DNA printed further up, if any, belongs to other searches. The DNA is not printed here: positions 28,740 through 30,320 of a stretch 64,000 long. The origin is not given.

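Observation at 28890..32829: frhB-like / korA / korB operon: candidate 2-oxoacid:F420 oxidoreductase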

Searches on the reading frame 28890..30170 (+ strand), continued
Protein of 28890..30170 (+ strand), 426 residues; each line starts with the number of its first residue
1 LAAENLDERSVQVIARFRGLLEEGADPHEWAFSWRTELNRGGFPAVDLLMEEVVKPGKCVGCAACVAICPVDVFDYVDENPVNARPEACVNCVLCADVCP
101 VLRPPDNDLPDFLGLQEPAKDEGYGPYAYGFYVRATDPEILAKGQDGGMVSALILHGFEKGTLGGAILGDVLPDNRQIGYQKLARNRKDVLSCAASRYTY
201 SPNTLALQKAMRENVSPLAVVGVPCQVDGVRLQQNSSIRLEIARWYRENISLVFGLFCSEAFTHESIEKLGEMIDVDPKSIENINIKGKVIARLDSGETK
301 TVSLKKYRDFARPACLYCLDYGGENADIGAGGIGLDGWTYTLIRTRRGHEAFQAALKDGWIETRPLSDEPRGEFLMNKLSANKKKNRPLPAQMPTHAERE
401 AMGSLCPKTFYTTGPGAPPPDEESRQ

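Call 47: find_encoding_contigs(protein=P0045, flank=10000, max_places=1)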
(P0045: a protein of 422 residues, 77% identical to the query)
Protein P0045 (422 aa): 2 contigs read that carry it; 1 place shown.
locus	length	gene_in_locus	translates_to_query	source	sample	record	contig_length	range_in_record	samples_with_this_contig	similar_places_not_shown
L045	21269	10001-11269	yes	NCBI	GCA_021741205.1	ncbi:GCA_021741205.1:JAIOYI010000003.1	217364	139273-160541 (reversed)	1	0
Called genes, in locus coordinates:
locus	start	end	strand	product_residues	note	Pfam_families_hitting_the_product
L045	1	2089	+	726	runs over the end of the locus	PF07715:Plug, PF00593:TonB_dep_Rec_b-barrel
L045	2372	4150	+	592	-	PF13442:Cytochrome_CBB3 (weak), PF13360:PQQ_2, PF01011:PQQ, PF13570:Beta-prop_ACSF4 (faint), PF07774:EMC1_C (faint), PF13360:PQQ_2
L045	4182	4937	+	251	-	PF00106:adh_short, PF08659:KR (weak), PF13561:adh_short_C2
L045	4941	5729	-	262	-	PF00378:ECH_1, PF16113:ECH_2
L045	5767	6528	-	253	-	PF00106:adh_short, PF01370:Epimerase (weak), PF08659:KR, PF13561:adh_short_C2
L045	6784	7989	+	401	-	PF00108:Thiolase_N, PF02803:Thiolase_C, PF22691:Thiolase_C_1 (weak)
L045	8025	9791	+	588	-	PF00378:ECH_1, PF16113:ECH_2, PF02737:3HCDH_N (weak)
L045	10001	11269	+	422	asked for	PF00037:Fer4 (faint), PF12800:Fer4_4 (faint), PF12838:Fer4_7 (weak), PF13187:Fer4_9 (weak), PF13237:Fer4_10 (weak), PF14697:Fer4_21, PF04422:FrhB_FdhB_N, PF04432:FrhB_FdhB_C, +1 more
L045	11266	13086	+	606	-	PF01558:POR, PF01855:POR_N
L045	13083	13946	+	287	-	PF02775:TPP_enzyme_C, PF12367:PFO_beta_C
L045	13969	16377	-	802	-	PF04055:Radical_SAM, PF19288:CofH_C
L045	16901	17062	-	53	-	PF13610:DDE_Tnp_IS240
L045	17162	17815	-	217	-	PF00072:Response_reg, PF00196:GerE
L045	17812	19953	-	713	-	PF07730:HisKA_3 (faint), PF02518:HATPase_c (weak)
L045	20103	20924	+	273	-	-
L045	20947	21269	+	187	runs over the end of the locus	-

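Call 48: find_encoding_contigs(protein=P0105, flank=10000, max_places=1)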
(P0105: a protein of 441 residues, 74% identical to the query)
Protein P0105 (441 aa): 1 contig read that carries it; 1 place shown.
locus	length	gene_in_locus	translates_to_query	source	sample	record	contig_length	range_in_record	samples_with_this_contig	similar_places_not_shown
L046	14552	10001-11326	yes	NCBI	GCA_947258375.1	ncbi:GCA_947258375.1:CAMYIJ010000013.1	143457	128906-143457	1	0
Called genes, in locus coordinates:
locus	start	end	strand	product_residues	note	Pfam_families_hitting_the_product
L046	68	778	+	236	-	PF00392:GntR, PF07729:FCD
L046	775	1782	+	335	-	PF00892:EamA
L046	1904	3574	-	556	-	PF00149:Metallophos (weak), PF02872:5_nucleotid_C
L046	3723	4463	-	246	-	-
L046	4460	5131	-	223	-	PF16264:SatD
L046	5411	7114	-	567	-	PF00270:DEAD, PF04851:ResIII, PF00271:Helicase_C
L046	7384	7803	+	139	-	PF01243:PNPOx_N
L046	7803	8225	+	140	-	PF01243:PNPOx_N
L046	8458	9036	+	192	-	PF02600:DsbB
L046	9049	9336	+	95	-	-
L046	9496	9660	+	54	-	-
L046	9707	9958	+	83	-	-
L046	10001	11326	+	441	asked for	PF00037:Fer4 (faint), PF12838:Fer4_7 (weak), PF13187:Fer4_9 (weak), PF13237:Fer4_10 (weak), PF14697:Fer4_21, PF04422:FrhB_FdhB_N, PF04432:FrhB_FdhB_C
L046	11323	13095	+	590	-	PF01558:POR, PF01855:POR_N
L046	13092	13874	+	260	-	PF02775:TPP_enzyme_C, PF12367:PFO_beta_C (weak)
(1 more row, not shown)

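Call 49: find_encoding_contigs(protein=P0118, flank=10000, max_places=1)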
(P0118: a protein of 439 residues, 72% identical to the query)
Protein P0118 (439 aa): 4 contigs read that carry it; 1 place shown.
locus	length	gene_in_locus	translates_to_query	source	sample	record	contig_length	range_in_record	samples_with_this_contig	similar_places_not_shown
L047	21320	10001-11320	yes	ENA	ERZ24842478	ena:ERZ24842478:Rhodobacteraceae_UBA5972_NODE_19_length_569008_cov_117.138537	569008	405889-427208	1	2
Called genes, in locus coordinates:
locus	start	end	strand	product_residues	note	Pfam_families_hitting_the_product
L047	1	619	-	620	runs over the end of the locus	PF02653:BPD_transp_2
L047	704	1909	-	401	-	PF13433:Peripla_BP_5, PF13458:Peripla_BP_6, PF01094:ANF_receptor, PF13433:Peripla_BP_5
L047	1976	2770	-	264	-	PF22622:MFE-2_hydrat-2_N, PF01575:MaoC_dehydratas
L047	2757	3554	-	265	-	PF00378:ECH_1, PF16113:ECH_2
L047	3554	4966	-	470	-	PF01425:Amidase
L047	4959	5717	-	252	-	PF00106:adh_short, PF01370:Epimerase (weak), PF08659:KR, PF13561:adh_short_C2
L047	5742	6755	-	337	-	PF00296:Bac_luciferase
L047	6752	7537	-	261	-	PF00561:Abhydrolase_1, PF12146:Hydrolase_4, PF12697:Abhydrolase_6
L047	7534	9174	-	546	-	PF00501:AMP-binding, PF13193:AMP-binding_C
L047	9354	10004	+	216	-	PF00440:TetR_N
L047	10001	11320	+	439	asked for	PF00037:Fer4 (weak), PF12797:Fer4_2 (faint), PF12838:Fer4_7, PF13187:Fer4_9 (weak), PF13237:Fer4_10 (weak), PF14697:Fer4_21 (weak), PF04422:FrhB_FdhB_N, PF04432:FrhB_FdhB_C, +2 more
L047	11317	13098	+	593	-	PF01558:POR, PF01855:POR_N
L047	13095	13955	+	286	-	PF02775:TPP_enzyme_C, PF12367:PFO_beta_C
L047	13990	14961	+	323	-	PF01933:CofD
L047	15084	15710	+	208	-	PF01996:F420_ligase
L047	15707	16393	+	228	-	PF01983:CofC, PF12804:NTP_transf_3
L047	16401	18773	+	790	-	PF04055:Radical_SAM, PF19288:CofH_C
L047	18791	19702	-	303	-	PF00126:HTH_1, PF03466:LysR_substrate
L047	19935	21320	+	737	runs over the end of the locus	PF00676:E1_dh, PF02779:Transket_pyr, PF02780:Transketolase_C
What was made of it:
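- L047 reads frhBL-korA-korB-cofD-cofE-cofC-fbiC, all co-directional (call 49).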

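Call 50: predict_structure(alignment_id=A1)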
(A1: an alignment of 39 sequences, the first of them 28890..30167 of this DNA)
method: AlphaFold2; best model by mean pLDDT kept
length: 426 residues; sequences in the alignment: 39
mean_pLDDT: 65.6   pTM: 0.68
mean pLDDT of the five models: 65.6, 65.0, 64.7, 63.3, 59.5
residues with pLDDT >= 90: 57; 70-90: 118; 50-70: 143; < 50: 108
segments of 3 or more residues with pLDDT < 50: 1-3, 25-29, 61-72, 83-124, 232-239, 313-317, 382-392, 407-409, 412-418, 423-426
pLDDT, mean of each block of 10 residues (from residue 1): 60 69 52 49 63 61 41 56 48 44 37 34 60 92 82 96 89 59 90 64 72 90 63 42 70 74 65 86 66 81 70 50 69 78 86 96 87 64 45 61 57 50 48
secondary structure, 60 per line:
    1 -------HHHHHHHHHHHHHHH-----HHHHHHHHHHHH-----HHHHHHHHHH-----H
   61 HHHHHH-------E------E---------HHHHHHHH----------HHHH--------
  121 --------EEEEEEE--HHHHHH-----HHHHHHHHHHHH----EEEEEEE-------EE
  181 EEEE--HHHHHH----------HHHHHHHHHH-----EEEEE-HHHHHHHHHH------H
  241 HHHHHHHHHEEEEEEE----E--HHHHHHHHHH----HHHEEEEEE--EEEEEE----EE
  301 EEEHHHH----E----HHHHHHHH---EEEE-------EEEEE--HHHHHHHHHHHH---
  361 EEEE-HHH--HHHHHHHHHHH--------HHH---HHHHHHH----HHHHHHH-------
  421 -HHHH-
elements in order: H8-22 H28-39 H45-54 H60-66 H91-98 H109-112 E129-135 H138-143 H149-160 E165-171 E179-184 H187-192 H203-212 E218-222 H224-233 H240-249 E250-256 H264-273 E281-286 E289-294 E299-303 H304-307 H317-324 E328-331 E339-343 H346-357 E361-364 H371-381 H396-402 H407-413 H422-425
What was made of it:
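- The AlphaFold model is only moderate (pLDDT 65.6) and the heterotrimer could not be modelled (call 50).
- Tried and rejected: The monomer model is only moderate (pLDDT 65.6) and has a poorly predicted, cofactor-free Fd domain (call 50).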

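Call 59: search_protein_families(library=pfam, alignment_id=A2, max_evalue=0.00001)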
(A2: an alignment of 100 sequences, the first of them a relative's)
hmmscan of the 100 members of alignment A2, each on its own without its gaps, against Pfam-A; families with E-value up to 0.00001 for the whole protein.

A. member 1, L020:26-778:+ (251 aa): 2 families
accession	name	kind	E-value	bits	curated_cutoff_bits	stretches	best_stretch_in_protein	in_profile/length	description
PF00941.27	FAD_binding_5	-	1.4e-34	119.8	27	1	1-136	36-169/170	FAD binding domain in molybdopterin dehydrogenase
PF03450.22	CO_deh_flav_C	-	3.7e-14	53.1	25.5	1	155-244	15-101/102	CO dehydrogenase flavoprotein C-terminal domain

B. families by the number of members that match (of 100 scanned): 118 families (the first 25 are shown)
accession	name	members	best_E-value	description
PF13561.12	adh_short_C2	3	3.1e-64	Enoyl-(Acyl carrier protein) reductase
PF00106.31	adh_short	3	4.8e-56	short chain dehydrogenase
PF00528.27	BPD_transp_1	3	9.9e-26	Binding-protein-dependent transport system inner membrane component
PF00440.29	TetR_N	3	1.3e-14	Bacterial regulatory proteins, tetR family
PF08659.16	KR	3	5.7e-13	KR domain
PF02738.23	MoCoBD_1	2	2.3e-74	Molybdopterin cofactor-binding domain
PF07992.20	Pyr_redox_2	2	7.3e-71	Pyridine nucleotide-disulphide oxidoreductase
PF01266.30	DAO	2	4.1e-59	FAD dependent oxidoreductase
PF20256.3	MoCoBD_2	2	3.1e-58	Molybdopterin cofactor-binding domain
PF02771.21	Acyl-CoA_dh_N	2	4.3e-36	Acyl-CoA dehydrogenase, N-terminal domain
PF00441.29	Acyl-CoA_dh_1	2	7.6e-36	Acyl-CoA dehydrogenase, C-terminal domain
PF01315.27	Ald_Xan_dh_C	2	9.4e-29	Aldehyde oxidase and xanthine dehydrogenase, a/b hammerhead domain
PF02770.24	Acyl-CoA_dh_M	2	6.1e-26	Acyl-CoA dehydrogenase, middle domain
PF08028.16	Acyl-CoA_dh_2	2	1.7e-15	Acyl-CoA dehydrogenase, C-terminal domain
PF13409.12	GST_N_2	2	1.5e-12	Glutathione S-transferase, N-terminal domain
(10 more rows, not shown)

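Call 60: fold_search(model_id=the predicted structure, library=pdb)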
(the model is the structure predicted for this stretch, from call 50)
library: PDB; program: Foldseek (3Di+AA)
matches with E <= 10: 329; with E <= 0.001: 21
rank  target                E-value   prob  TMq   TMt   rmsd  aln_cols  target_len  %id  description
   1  9r51_B                6.5e-19  1.00  0.54  0.79   4.2       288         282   30  Dimeric state of the F420-reducing hydrogenase from Methanothermococcus thermolithotrophicus in crystalline form 1 (released 2025-10-22)
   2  6qgr_B                7.8e-18  1.00  0.53  0.75   5.6       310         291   30  The F420-reducing [NiFe] hydrogenase complex from Methanosarcina barkeri at the Nia-S state (released 2019-10-23)
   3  8rja_E                7.8e-18  1.00  0.56  0.66   7.3       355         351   27  Crystal structure of the F420-reducing formylmethanofuran dehydrogenase complex from the ethanotroph Candidatus Ethano (released 2024-10-02)
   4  9r52_B                9.6e-18  1.00  0.53  0.77   4.3       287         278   31  Dimeric state of the F420-reducing hydrogenase from Methanothermococcus thermolithotrophicus in crystalline form 2 (released 2025-10-22)
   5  8riu_B                1.2e-17  1.00  0.58  0.65   6.3       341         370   27  Crystal structure of the F420-reducing carbon monoxide dehydrogenase component from the ethanotroph Candidatus Ethanop (released 2024-10-02)
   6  6qii_B                1.9e-17  1.00  0.53  0.75   5.6       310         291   30  Xenon derivatization of the F420-reducing [NiFe] hydrogenase complex from Methanosarcina barkeri (released 2019-10-23)
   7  4ci0_C                3.1e-16  1.00  0.53  0.78   4.2       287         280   28  Electron cryo-microscopy of F420-reducing NiFe hydrogenase Frh (released 2014-02-26)
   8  7np8_B                2.4e-14  1.00  0.52  0.37   7.3       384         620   25  Crystal structure of the Coenzyme F420-dependent sulfite reductase from Methanocaldococcus jannaschii at 2.3-A resolut (released 2022-03-23)
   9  7np8_A                5.3e-14  1.00  0.51  0.37   7.5       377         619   25  Crystal structure of the Coenzyme F420-dependent sulfite reductase from Methanocaldococcus jannaschii at 2.3-A resolut (released 2022-03-23)
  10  7npa_D                1.5e-13  1.00  0.52  0.37   7.2       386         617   22  Crystal structure of the Coenzyme F420-dependent sulfite reductase from Methanothermococcus thermolithotrophicus at 1. (released 2022-03-23)
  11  7npa_N                7.8e-13  1.00  0.51  0.37   7.0       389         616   22  Crystal structure of the Coenzyme F420-dependent sulfite reductase from Methanothermococcus thermolithotrophicus at 1. (released 2022-03-23)
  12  7npa_A                1.4e-12  1.00  0.52  0.38   7.1       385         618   22  Crystal structure of the Coenzyme F420-dependent sulfite reductase from Methanothermococcus thermolithotrophicus at 1. (released 2022-03-23)
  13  5dqr_F                2.2e-12  1.00  0.50  0.51   4.7       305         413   21  The crystal structure of Arabidopsis 7-hydroxymethyl chlorophyll a reductase (HCAR) (released 2016-04-20)
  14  5dqr_C                4.9e-12  1.00  0.53  0.53   8.5       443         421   17  The crystal structure of Arabidopsis 7-hydroxymethyl chlorophyll a reductase (HCAR) (released 2016-04-20)
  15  8rvu_E                5.5e-12  1.00  0.45  0.50   5.4       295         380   24  CryoEM structure of the Elp-Hdr complex of Methanothermobacter marburgensis state 2 (composite structure) (released 2025-05-14)
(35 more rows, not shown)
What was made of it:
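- On HCAR/BciB (F420-independent FrhB-family reductases): HCAR ranks 13th or lower in the fold search (call 60).
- Closest known: F420-reductase subunits of the F420-reducing CO dehydrogenase. Same: Foldseek probability is 1.0 (call 60).
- Closest known: HCAR and BciB. Same: Same superfamily fold (Foldseek E about 1e-12, call 60).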

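Call 61: search_protein_representatives(protein=window:28890-30167:+)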
Query: 426 residues. Proteins with E-value up to 0.001 (for the whole library): 3816; up to 1e-10: 1641; up to 1e-30: 185. The best 150 are listed.
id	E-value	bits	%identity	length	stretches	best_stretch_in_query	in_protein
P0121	5.0e-193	658.0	68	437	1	13-422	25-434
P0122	8.3e-119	413.4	58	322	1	101-410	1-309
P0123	5.7e-100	351.3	75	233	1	7-210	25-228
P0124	1.3e-96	340.3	43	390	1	2-389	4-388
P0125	4.0e-94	332.1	44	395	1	29-387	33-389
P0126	5.6e-89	315.1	42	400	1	34-391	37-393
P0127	1.6e-87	310.3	57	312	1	104-361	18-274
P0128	3.7e-84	299.2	39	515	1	16-388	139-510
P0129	5.5e-76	272.3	67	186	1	242-419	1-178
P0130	2.4e-72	260.3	54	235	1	71-284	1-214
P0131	2.1e-71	257.2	60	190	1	5-180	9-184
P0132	3.9e-68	246.4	70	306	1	4-151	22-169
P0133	1.1e-67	244.9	45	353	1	49-389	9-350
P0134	4.4e-67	242.9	34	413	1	5-385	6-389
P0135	2.0e-65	237.5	38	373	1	47-393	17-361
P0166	1.7e-46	175.1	33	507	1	50-391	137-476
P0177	3.5e-44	167.5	33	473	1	52-386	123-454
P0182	3.5e-43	164.2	32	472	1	49-387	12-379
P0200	2.4e-40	154.8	31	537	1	50-386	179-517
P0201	2.6e-40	154.7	33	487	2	215-385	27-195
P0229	5.0e-37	143.9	33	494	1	46-383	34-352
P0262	3.1e-34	134.7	34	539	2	52-379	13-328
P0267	8.3e-34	133.3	30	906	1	40-386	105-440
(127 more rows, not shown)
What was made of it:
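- An exhaustive search shows a gap from 68% identity down to 44% or less (call 61).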

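Call 62: find_encoding_contigs(protein=P0124, flank=6000, max_places=2)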
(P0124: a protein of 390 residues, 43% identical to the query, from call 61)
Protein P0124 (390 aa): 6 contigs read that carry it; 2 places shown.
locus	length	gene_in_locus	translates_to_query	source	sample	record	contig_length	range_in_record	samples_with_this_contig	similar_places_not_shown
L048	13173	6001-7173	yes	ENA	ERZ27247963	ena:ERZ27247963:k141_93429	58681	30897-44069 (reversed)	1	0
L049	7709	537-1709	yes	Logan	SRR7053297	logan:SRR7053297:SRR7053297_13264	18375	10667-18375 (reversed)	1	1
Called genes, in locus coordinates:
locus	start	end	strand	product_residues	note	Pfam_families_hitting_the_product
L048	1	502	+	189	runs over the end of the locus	PF13238:AAA_18, PF01202:SKI (faint)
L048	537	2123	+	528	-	PF01943:Polysacc_synt, PF13440:Polysacc_synt_3 (weak), PF01554:MatE (weak)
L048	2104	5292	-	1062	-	PF00133:tRNA-synt_1, PF01406:tRNA-synt_1e (faint), PF09334:tRNA-synt_1g, PF08264:Anticodon_1, PF19302:DUF5915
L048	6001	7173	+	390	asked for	PF13183:Fer4_8 (faint), PF00037:Fer4 (faint), PF12838:Fer4_7, PF13187:Fer4_9, PF13237:Fer4_10, PF14697:Fer4_21 (weak), PF04422:FrhB_FdhB_N, PF04432:FrhB_FdhB_C, +3 more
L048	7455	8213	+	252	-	PF01555:N6_N4_Mtase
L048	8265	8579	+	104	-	-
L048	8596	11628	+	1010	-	PF04151:PPC (weak), PF10633:NPCBM_assoc (faint), PF07705:CARDB (faint)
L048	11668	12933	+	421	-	PF12704:MacB_PCD, PF02687:FtsX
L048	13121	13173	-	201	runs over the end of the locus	PF00227:Proteasome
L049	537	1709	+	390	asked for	PF13183:Fer4_8 (faint), PF00037:Fer4 (faint), PF12838:Fer4_7, PF13187:Fer4_9, PF13237:Fer4_10, PF14697:Fer4_21 (weak), PF04422:FrhB_FdhB_N, PF04432:FrhB_FdhB_C, +3 more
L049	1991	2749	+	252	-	PF01555:N6_N4_Mtase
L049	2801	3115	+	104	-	-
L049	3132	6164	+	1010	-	PF04151:PPC (weak), PF10633:NPCBM_assoc (faint), PF07705:CARDB (faint)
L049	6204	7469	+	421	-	PF12704:MacB_PCD, PF02687:FtsX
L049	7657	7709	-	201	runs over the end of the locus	PF00227:Proteasome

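Call 63: find_encoding_contigs(protein=P0125, flank=6000, max_places=2)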
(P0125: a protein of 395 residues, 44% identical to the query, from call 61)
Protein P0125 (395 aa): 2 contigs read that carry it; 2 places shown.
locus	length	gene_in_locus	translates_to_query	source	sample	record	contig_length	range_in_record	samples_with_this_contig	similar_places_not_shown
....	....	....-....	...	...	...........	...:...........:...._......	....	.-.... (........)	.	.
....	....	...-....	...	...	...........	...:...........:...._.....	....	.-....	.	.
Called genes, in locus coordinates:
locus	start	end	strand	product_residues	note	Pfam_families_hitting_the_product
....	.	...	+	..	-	?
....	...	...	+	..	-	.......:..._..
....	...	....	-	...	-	-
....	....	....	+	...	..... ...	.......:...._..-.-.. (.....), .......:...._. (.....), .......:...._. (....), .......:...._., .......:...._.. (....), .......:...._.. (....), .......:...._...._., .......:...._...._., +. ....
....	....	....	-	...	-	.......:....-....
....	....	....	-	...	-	-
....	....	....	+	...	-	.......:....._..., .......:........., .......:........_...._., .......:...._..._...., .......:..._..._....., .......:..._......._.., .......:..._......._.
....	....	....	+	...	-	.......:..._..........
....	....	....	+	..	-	?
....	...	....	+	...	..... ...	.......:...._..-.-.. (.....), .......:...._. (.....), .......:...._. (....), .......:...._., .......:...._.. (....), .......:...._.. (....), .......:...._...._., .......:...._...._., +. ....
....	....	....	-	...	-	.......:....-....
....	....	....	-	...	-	-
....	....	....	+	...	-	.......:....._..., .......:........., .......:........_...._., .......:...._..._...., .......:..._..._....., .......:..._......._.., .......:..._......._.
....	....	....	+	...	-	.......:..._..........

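Call 77: find_encoding_contigs(protein=P0134, flank=6000, max_places=2)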
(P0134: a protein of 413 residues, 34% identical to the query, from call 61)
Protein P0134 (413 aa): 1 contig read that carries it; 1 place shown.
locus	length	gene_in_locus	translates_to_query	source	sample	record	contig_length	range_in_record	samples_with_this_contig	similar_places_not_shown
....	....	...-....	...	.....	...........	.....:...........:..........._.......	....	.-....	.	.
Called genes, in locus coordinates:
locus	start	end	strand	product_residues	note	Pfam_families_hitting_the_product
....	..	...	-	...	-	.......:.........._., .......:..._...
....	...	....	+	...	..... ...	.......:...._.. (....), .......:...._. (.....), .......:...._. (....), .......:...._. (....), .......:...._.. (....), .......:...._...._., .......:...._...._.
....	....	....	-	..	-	?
